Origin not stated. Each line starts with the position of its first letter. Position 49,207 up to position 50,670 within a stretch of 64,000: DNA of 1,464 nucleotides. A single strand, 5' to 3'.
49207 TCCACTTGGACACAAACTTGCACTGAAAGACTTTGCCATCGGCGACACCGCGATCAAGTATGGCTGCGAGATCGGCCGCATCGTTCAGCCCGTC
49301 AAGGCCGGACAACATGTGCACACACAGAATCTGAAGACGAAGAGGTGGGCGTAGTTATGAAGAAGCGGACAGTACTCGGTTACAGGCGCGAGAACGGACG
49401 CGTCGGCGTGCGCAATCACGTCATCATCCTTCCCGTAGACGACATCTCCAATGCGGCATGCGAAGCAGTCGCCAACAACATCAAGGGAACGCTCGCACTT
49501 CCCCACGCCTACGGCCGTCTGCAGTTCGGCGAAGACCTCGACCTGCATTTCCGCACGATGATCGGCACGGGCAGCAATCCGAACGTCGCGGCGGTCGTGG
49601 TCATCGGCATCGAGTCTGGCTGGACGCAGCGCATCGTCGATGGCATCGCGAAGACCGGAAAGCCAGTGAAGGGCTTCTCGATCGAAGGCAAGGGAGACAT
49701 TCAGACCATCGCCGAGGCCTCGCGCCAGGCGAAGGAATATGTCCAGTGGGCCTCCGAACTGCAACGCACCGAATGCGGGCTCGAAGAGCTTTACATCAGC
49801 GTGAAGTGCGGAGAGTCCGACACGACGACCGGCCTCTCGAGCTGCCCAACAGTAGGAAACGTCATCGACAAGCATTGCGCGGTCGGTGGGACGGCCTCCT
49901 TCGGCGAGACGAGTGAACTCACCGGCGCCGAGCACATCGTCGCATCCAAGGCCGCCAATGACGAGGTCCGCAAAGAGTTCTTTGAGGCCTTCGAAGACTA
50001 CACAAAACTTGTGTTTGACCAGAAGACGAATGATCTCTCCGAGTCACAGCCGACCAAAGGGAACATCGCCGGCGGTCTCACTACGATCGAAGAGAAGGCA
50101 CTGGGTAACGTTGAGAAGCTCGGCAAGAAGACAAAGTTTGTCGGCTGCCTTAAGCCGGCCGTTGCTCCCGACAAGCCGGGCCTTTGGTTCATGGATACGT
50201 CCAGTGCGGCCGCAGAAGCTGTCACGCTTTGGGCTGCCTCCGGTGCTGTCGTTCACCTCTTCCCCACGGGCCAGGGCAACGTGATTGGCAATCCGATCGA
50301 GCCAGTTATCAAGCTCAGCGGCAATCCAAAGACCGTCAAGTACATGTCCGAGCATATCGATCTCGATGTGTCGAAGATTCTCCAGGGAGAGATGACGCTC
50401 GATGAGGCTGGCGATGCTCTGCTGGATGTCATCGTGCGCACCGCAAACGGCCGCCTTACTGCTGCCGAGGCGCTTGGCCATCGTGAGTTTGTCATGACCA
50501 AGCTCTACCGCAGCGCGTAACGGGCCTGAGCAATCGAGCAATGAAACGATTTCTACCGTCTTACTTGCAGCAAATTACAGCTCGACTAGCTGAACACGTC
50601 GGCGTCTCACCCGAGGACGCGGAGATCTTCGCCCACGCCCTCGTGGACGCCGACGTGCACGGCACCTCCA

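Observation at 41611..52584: Candidate sulfoquinovose (sulfo-EMP-like) catabolic island ending in a SuyAB/ComC-type desulfonation module, built from non-canonical enzyme families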

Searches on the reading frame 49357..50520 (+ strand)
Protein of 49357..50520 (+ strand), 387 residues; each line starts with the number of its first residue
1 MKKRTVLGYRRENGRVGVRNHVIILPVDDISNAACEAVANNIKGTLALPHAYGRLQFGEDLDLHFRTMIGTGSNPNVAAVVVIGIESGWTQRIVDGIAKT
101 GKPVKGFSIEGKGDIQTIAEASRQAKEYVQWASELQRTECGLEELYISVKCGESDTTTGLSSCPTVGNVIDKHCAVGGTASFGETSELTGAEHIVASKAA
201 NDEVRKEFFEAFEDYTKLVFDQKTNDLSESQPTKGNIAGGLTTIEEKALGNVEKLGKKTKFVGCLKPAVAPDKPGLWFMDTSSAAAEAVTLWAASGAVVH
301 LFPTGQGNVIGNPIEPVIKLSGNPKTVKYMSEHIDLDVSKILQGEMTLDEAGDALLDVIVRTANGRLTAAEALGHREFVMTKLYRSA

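Call 3: search_protein_families(library=pfam, proteins=[window:49357-50520:+])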
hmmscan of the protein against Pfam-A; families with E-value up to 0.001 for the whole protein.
window:49357-50520:+ (387 aa): 2 families
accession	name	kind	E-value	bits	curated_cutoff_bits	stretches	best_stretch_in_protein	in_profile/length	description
PF20629.2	GD_AH_C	-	5.3e-84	281.8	26.8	1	143-384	2-240/242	D-galactarate/Altronate dehydratase, C-terminal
PF04295.18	GD_AH_second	-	6.4e-35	120.6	27.3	1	8-132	1-135/136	D-galactarate dehydratase/Altronate hydrolase, second domain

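Call 4: search_protein_families(library=ncbifam, proteins=[window:49357-50520:+])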
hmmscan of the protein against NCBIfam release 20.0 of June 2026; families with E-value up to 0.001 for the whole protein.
window:49357-50520:+ (387 aa): 1 family
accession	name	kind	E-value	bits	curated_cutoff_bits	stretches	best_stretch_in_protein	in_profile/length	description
TIGR03248.1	galactar-dH20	equivalog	1.9e-37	128.9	730.85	1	5-371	106-490/507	galactarate dehydratase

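Call 10: search_solved_structures(query=window:49357-50520:+, max_evalue=0.001)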
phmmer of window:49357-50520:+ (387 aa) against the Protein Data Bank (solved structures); distinct sequences matched with E-value up to 0.001: 1.
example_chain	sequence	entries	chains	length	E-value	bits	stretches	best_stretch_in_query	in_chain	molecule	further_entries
6u7l_A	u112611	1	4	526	1.2e-36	129.8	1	39-367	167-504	Galactarate dehydratase (L-threo-forming)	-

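Call 12: find_homologous_proteins(query=window:49357-50520:+, max_evalue=1e-20)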
Query window:49357-50520:+ (387 aa): 8000 proteins with E <= 1e-20 among 8000 candidates; the best 120 are listed.
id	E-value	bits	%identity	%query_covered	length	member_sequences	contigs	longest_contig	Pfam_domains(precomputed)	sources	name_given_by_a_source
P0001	1.4e-255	865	100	100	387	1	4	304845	PF20629.3,PF04295.19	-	-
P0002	1.7e-254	862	99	100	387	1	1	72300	PF20629.3,PF04295.19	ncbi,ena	-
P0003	6.0e-254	860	99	100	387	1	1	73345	PF20629.3,PF04295.19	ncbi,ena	-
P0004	3.1e-253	857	99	100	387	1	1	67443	PF20629.3,PF04295.19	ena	-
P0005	5.0e-249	844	98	100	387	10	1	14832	PF20629.3,PF04295.19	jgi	jgi:(2R)-sulfolactate sulfo-lyase subunit beta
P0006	8.1e-249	843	97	100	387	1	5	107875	PF20629.3,PF04295.19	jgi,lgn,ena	-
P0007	7.4e-248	840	97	100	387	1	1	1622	PF20629.3,PF04295.19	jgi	jgi:(2R)-sulfolactate sulfo-lyase subunit beta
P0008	9.3e-248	839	97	100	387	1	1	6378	PF20629.3,PF04295.19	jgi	-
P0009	9.5e-248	839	97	100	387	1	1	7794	PF20629.3,PF04295.19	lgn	-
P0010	1.1e-247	839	97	100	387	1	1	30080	PF20629.3,PF04295.19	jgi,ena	-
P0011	1.2e-247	839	96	100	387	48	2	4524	PF20629.3,PF04295.19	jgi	jgi:(2R)-sulfolactate sulfo-lyase subunit beta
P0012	2.7e-247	838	96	100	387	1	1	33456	PF20629.3,PF04295.19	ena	-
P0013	3.8e-247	837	96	100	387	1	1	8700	PF20629.3,PF04295.19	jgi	-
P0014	5.5e-247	837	96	100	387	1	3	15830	PF20629.3,PF04295.19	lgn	-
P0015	5.6e-247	837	96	100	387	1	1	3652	PF20629.3,PF04295.19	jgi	jgi:(2R)-sulfolactate sulfo-lyase subunit beta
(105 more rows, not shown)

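Call 26: search_dna_similar(query=window:49357-50520:+, collection=plasmids, mode=protein, max_rows=40, rows=spread)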
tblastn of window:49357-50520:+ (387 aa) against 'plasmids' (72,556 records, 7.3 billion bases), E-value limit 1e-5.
Records with a match: 466; places in all: 652; records where one place covers at least 80% of the query: 463.
Best place of each record, by identity: 60-80% 13; <60% 453.
By first word of the organism name: Ralstonia 137; Pseudosulfitobacter 47; Azospirillum 26; Rhizobium 23; Burkholderia 18; Klebsiella 16; Caballeronia 14; Paracoccus 13; Paraburkholderia 13; Sulfitobacter 13; and 73 more.
By predicted mobility (MOB-suite, as given by PLSDB): non-mobilizable 312; mobilizable 128; conjugative 26.
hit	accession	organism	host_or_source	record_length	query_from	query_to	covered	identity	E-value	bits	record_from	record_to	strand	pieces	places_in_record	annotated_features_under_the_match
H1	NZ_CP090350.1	Methylobacterium oryzae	single cell,soil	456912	5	387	99%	70.9%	0e+0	567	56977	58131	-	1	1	UxaA family hydrolase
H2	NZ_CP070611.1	Rhodococcus koreensis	cell culture,rhizosphere of apple ...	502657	2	387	100%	62.8%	4e-148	470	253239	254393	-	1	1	UxaA family hydrolase (x2)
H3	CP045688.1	Escherichia albertii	Brown Headed Cow Bird,genomic ...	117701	1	383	99%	38.6%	8e-74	256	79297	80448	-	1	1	galactonate dehydratase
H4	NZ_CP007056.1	Halostagnicola larsenii XH-48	-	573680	5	383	98%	38.0%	9e-68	239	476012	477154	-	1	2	UxaA family hydrolase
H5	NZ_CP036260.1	Sporomusa termitida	whole organism,intestinal contents of ...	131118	7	375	95%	37.1%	6e-59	213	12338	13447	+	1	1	UxaA family hydrolase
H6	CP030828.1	Neorhizobium sp. NCHU2750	Rosa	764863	8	379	96%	34.1%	8e-45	172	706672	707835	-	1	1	uxaA: altronate hydrolase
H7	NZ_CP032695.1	Rhizobium jaguaris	Calliandra grandiflora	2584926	2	379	98%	32.7%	1e-42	166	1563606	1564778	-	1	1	none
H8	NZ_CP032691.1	Rhizobium sp. CCGE532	Phaseolus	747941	5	383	98%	32.3%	1e-42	166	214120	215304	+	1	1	altronate dehydratase family protein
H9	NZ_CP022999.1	Rhizobium sp. 11515TR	Cell culture,agricultural soil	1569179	2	386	99%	31.3%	5e-46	176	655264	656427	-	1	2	none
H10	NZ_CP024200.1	Thalassospira marina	-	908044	2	383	99%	31.1%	1e-41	163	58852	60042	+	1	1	altronate dehydratase family protein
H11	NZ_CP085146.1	Sulfitobacter dubius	cell culture,Sediment from the Channel ...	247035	2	374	96%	31.5%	2e-42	166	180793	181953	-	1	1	altronate dehydratase family protein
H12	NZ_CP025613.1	Niveispirillum cyanobacteriorum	sing cell,cyanobacterial aggregates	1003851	4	382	98%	30.8%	8e-41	160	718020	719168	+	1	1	none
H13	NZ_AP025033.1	Aureimonas sp. SA4125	-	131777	2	383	99%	30.1%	5e-40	158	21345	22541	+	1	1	altronate dehydratase family protein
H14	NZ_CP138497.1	Variovorax boronicumulans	Legume root,PacBio whole genome assembly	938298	2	379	98%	30.2%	1e-38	154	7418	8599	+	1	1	altronate dehydratase family protein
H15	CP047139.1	Ralstonia solanacearum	Potato,Single cell,tuber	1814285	2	379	98%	29.9%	1e-37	151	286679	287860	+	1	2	altronate dehydratase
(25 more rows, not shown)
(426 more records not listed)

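Call 27: get_annotated_region(hit=H1, flank=10000)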
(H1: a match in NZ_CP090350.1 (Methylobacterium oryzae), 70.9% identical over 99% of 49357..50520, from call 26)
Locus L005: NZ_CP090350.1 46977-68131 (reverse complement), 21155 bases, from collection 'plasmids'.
description: Methylobacterium oryzae strain H33R-06 plasmid unnamed1, complete sequence
organism: Methylobacterium oryzae (NCBI taxid 334852)
taxonomy: Bacteria; Pseudomonadota; Alphaproteobacteria; Hyphomicrobiales; Methylobacteriaceae; Methylobacterium; Methylobacterium oryzae
host: -; source: single cell,soil; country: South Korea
typing (MOB-suite, as given by PLSDB): mobilizable; relaxase MOBP
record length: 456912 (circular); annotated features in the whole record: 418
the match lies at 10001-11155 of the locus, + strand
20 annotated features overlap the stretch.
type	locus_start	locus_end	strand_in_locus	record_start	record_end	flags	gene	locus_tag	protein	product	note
CDS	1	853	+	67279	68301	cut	-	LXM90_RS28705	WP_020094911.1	ABC transporter substrate-binding protein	-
CDS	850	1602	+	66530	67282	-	-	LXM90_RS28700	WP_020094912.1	2Fe-2S iron-sulfur cluster-binding protein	-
CDS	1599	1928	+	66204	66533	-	-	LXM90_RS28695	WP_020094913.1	succinate dehydrogenase membrane anchor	-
CDS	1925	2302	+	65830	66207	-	-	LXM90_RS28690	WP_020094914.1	succinate dehydrogenase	-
CDS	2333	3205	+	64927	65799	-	-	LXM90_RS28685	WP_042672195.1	fumarate hydratase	-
CDS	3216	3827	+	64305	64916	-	-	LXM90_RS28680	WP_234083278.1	fumarate hydratase C-terminal domain-containing protein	-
CDS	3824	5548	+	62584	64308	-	-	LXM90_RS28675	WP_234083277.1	FAD-binding protein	-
CDS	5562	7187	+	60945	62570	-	-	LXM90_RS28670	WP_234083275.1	thiamine pyrophosphate-binding protein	-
CDS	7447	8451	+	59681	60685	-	-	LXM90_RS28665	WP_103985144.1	ABC transporter substrate-binding protein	-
CDS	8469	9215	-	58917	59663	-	-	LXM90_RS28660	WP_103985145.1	sulfite exporter TauE/SafE family protein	GO:0006810 - transport [Evidence IEA]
CDS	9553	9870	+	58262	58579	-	-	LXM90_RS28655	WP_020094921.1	UxaA family hydrolase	-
CDS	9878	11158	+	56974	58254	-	-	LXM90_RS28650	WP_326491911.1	UxaA family hydrolase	-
CDS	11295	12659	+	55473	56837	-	-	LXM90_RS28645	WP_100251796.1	cation:dicarboxylase symporter family transporter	-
CDS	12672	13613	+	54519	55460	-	-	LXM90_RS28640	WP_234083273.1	NAD(P)-dependent oxidoreductase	-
CDS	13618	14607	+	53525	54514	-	-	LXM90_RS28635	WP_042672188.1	Ldh family oxidoreductase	-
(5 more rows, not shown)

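Call 28: get_annotated_region(hit=H2, flank=10000)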
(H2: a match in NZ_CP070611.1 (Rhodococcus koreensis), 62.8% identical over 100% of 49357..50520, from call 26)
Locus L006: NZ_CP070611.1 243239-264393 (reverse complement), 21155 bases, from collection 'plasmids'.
description: Rhodococcus koreensis strain R85 plasmid unnamed2, complete sequence
organism: Rhodococcus koreensis (NCBI taxid 99653)
taxonomy: Bacteria; Actinomycetota; Actinomycetes; Mycobacteriales; Nocardiaceae; Rhodococcus; Rhodococcus koreensis
host: -; source: cell culture,rhizosphere of apple plantlets grown in replant diseased soil; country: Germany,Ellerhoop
typing (MOB-suite, as given by PLSDB): non-mobilizable; replicon rep_cluster_313
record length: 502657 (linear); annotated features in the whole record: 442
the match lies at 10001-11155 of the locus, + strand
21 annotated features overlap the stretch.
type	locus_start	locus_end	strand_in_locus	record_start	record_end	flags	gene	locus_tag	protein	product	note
CDS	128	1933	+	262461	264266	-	-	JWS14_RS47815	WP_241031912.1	acetolactate synthase large subunit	GO:0009082 - branched-chain amino acid biosynthetic process [Evidence IEA]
CDS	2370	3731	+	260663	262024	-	-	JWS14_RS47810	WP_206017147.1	pentapeptide repeat-containing protein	-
CDS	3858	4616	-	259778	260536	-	-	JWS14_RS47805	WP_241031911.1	hypothetical protein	-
CDS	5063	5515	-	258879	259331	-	-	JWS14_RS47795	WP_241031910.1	hypothetical protein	-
CDS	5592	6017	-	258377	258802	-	-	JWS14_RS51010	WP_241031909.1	hypothetical protein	-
CDS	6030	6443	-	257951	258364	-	-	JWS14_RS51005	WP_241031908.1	hypothetical protein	-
CDS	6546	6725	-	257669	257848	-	-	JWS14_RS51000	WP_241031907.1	hypothetical protein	-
CDS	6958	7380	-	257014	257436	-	-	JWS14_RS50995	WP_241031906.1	hypothetical protein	-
CDS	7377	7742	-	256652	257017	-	-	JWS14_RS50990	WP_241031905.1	hypothetical protein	-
CDS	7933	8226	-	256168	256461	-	-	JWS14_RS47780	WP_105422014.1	hypothetical protein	-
CDS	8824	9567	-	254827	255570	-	-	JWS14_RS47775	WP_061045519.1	FadR/GntR family transcriptional regulator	-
CDS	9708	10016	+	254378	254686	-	-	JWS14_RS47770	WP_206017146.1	UxaA family hydrolase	-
CDS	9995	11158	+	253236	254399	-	-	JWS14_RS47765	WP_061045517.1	UxaA family hydrolase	-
CDS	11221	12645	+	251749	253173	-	-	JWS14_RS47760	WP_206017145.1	aldehyde dehydrogenase family protein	-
CDS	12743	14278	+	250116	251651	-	-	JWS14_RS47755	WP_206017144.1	MFS transporter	GO:0055085 - transmembrane transport [Evidence IEA]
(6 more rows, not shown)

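Call 29: search_dna_similar(query=window:49357-50520:+, collection=plasmids, mode=protein, max_rows=60, rows=best)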
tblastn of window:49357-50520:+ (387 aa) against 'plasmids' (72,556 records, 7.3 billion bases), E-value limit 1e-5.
Records with a match: 466; places in all: 652; records where one place covers at least 80% of the query: 463.
Best place of each record, by identity: 60-80% 13; <60% 453.
By first word of the organism name: Ralstonia 137; Pseudosulfitobacter 47; Azospirillum 26; Rhizobium 23; Burkholderia 18; Klebsiella 16; Caballeronia 14; Paracoccus 13; Paraburkholderia 13; Sulfitobacter 13; and 73 more.
By predicted mobility (MOB-suite, as given by PLSDB): non-mobilizable 312; mobilizable 128; conjugative 26.
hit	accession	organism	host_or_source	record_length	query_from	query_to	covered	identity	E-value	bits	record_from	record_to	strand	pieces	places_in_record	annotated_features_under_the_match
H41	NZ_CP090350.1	Methylobacterium oryzae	single cell,soil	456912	5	387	99%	70.9%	0e+0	567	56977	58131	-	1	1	UxaA family hydrolase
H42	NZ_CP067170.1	Paracoccus aestuarii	cell culture,isolated from tidal flat ...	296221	5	387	99%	70.9%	2e-180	563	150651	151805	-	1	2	UxaA family hydrolase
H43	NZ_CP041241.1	Sinorhizobium mexicanum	Acaciella angustissima,cell culture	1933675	5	387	99%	70.9%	4e-180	562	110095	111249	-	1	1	none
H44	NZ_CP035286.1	Paracoccus versutus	whole organism,soil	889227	5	387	99%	70.6%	0e+0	564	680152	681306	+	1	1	UxaA family hydrolase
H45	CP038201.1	Paracoccus ferrooxidans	single cell,bioreactor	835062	5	387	99%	70.6%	0e+0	564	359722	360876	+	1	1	D-galactarate dehydratase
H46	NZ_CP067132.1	Paracoccus seriniphilus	cell culture,washing water of Bugula ...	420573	5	387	99%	70.6%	4e-179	559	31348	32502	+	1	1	UxaA family hydrolase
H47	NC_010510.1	Methylobacterium radiotolerans JCM 2831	-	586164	5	384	98%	70.4%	1e-179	561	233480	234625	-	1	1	UxaA family hydrolase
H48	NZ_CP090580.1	Methylobacterium radiotolerans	Pure isolate,Urban soil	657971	5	384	98%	70.4%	2e-179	560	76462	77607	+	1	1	UxaA family hydrolase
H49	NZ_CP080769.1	Cupriavidus pinatubonensis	genomic assembly,soil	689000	2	387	100%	68.7%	3e-171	536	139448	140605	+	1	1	UxaA family hydrolase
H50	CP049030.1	Rhodobacteraceae bacterium SC52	Apostichopus japonicus,pure ...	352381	5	387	99%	68.8%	3e-173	542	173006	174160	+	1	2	UxaA family hydrolase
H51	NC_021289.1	Caballeronia insecticola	-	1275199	5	387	99%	67.4%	5e-167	525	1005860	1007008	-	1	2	none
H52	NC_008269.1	Rhodococcus jostii RHA1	-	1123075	2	387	100%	63.0%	7e-148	469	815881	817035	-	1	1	record has no annotation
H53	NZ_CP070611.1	Rhodococcus koreensis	cell culture,rhizosphere of apple ...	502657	2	387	100%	62.8%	4e-148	470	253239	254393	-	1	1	UxaA family hydrolase (x2)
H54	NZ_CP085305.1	Haladaptatus pallidirubidus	cell culture,saline soil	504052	5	383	98%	39.9%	3e-66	234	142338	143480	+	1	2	UxaA family hydrolase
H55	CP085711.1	Bacillus sp. F19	single cell,soil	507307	1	383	99%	39.1%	5e-79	271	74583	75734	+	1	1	UxaA family hydrolase (x2)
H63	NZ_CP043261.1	Escherichia albertii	Brown Headed Cow Bird,genomic ...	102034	1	383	99%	38.6%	8e-74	256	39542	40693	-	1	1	UxaA family hydrolase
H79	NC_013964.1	Haloferax volcanii DS2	-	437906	3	384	99%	37.1%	2e-67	238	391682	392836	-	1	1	UxaA family hydrolase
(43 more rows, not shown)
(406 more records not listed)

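Call 31: get_annotated_region(hit=H49, flank=9000)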
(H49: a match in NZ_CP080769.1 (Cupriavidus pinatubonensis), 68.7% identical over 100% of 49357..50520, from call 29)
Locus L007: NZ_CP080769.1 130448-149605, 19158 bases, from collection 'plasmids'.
description: Cupriavidus pinatubonensis strain HN-2 plasmid p2, complete sequence
organism: Cupriavidus pinatubonensis (NCBI taxid 248026)
taxonomy: Bacteria; Pseudomonadota; Betaproteobacteria; Burkholderiales; Burkholderiaceae; Cupriavidus; Cupriavidus pinatubonensis
host: -; source: genomic assembly,soil; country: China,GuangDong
typing (MOB-suite, as given by PLSDB): non-mobilizable
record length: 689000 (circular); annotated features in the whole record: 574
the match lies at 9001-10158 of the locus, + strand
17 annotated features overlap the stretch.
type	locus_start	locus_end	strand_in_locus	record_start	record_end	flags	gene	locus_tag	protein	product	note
CDS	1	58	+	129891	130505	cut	-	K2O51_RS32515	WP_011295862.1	helix-turn-helix domain-containing protein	-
CDS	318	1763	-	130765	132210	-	-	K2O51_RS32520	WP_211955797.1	IS1182 family transposase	-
CDS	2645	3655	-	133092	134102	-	-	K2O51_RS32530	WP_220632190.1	LacI family DNA-binding transcriptional regulator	-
CDS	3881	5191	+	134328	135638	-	hpsN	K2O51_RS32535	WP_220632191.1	sulfopropanediol 3-dehydrogenase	-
CDS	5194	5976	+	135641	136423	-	hpsO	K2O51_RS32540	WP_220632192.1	(S)-sulfopropanediol 2-dehydrogenase HpsO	-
CDS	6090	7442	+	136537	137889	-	-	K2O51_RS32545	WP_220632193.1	MFS transporter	GO:0055085 - transmembrane transport [Evidence IEA]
CDS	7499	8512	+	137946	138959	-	-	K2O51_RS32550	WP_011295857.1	galactitol-1-phosphate 5-dehydrogenase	-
CDS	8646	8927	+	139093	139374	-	-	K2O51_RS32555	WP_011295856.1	UxaA family hydrolase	-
CDS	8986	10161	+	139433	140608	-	-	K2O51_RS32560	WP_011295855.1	UxaA family hydrolase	-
CDS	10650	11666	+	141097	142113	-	-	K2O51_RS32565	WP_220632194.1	tripartite tricarboxylate transporter substrate binding protein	-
CDS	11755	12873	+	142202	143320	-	-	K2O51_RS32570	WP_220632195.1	Re/Si-specific NAD(P)(+) transhydrogenase subunit alpha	GO:1902600 - proton transmembrane transport [Evidence IEA]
CDS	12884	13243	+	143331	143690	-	-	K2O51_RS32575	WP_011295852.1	NAD(P) transhydrogenase subunit alpha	-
CDS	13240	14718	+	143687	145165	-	-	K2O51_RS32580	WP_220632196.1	NAD(P)(+) transhydrogenase (Re/Si-specific) subunit beta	-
CDS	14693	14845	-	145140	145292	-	-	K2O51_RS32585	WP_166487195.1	hypothetical protein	-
CDS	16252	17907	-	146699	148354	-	-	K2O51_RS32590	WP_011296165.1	acyl-CoA synthetase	-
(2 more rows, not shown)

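Call 32: get_annotated_region(hit=H44, flank=9000)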
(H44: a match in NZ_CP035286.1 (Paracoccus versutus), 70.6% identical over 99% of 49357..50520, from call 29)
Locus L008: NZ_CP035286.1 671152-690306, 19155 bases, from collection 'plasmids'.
description: Paracoccus versutus strain UW1 plasmid pTAV3, complete sequence
organism: Paracoccus versutus (NCBI taxid 34007)
taxonomy: Bacteria; Pseudomonadota; Alphaproteobacteria; Rhodobacterales; Paracoccaceae; Paracoccus; Paracoccus versutus
host: -; source: whole organism,soil; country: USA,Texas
typing (MOB-suite, as given by PLSDB): non-mobilizable; replicon rep_cluster_229
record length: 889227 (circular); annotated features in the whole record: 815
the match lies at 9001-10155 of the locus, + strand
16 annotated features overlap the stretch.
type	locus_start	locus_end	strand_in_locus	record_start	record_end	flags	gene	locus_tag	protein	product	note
CDS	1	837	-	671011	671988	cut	-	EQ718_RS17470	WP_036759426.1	alcohol dehydrogenase catalytic domain-containing protein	-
CDS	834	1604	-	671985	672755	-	-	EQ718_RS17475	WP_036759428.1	SDR family oxidoreductase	-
CDS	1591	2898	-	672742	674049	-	hisD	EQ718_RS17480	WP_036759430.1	histidinol dehydrogenase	GO:0000105 - histidine biosynthetic process [Evidence IEA]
CDS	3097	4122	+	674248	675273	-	-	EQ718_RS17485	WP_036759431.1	LacI family DNA-binding transcriptional regulator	-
CDS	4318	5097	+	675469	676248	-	-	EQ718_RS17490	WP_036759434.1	ABC transporter permease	-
CDS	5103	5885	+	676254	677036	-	-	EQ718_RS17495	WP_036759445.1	ABC transporter permease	-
CDS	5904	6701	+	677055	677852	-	-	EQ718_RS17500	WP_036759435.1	ABC transporter ATP-binding protein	GO:0006810 - transport [Evidence IEA]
CDS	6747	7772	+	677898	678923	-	-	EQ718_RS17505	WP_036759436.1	ABC transporter substrate-binding protein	-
CDS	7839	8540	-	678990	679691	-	-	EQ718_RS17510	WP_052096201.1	GntR family transcriptional regulator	-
CDS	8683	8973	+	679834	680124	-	-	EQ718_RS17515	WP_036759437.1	UxaA family hydrolase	-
CDS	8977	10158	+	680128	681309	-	-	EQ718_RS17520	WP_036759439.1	UxaA family hydrolase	-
CDS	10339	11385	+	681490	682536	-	-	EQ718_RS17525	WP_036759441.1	putative sulfate exporter family transporter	-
CDS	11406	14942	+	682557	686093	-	-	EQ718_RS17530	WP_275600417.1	pyruvate carboxylase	GO:0006094 - gluconeogenesis [Evidence IEA]; GO:0006090 - pyruvate metabolic process [Evidence IEA]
CDS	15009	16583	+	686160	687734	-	-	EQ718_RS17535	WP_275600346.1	Re/Si-specific NAD(P)(+) transhydrogenase subunit alpha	GO:1902600 - proton transmembrane transport [Evidence IEA]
CDS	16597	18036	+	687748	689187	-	-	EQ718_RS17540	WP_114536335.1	NAD(P)(+) transhydrogenase (Re/Si-specific) subunit beta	-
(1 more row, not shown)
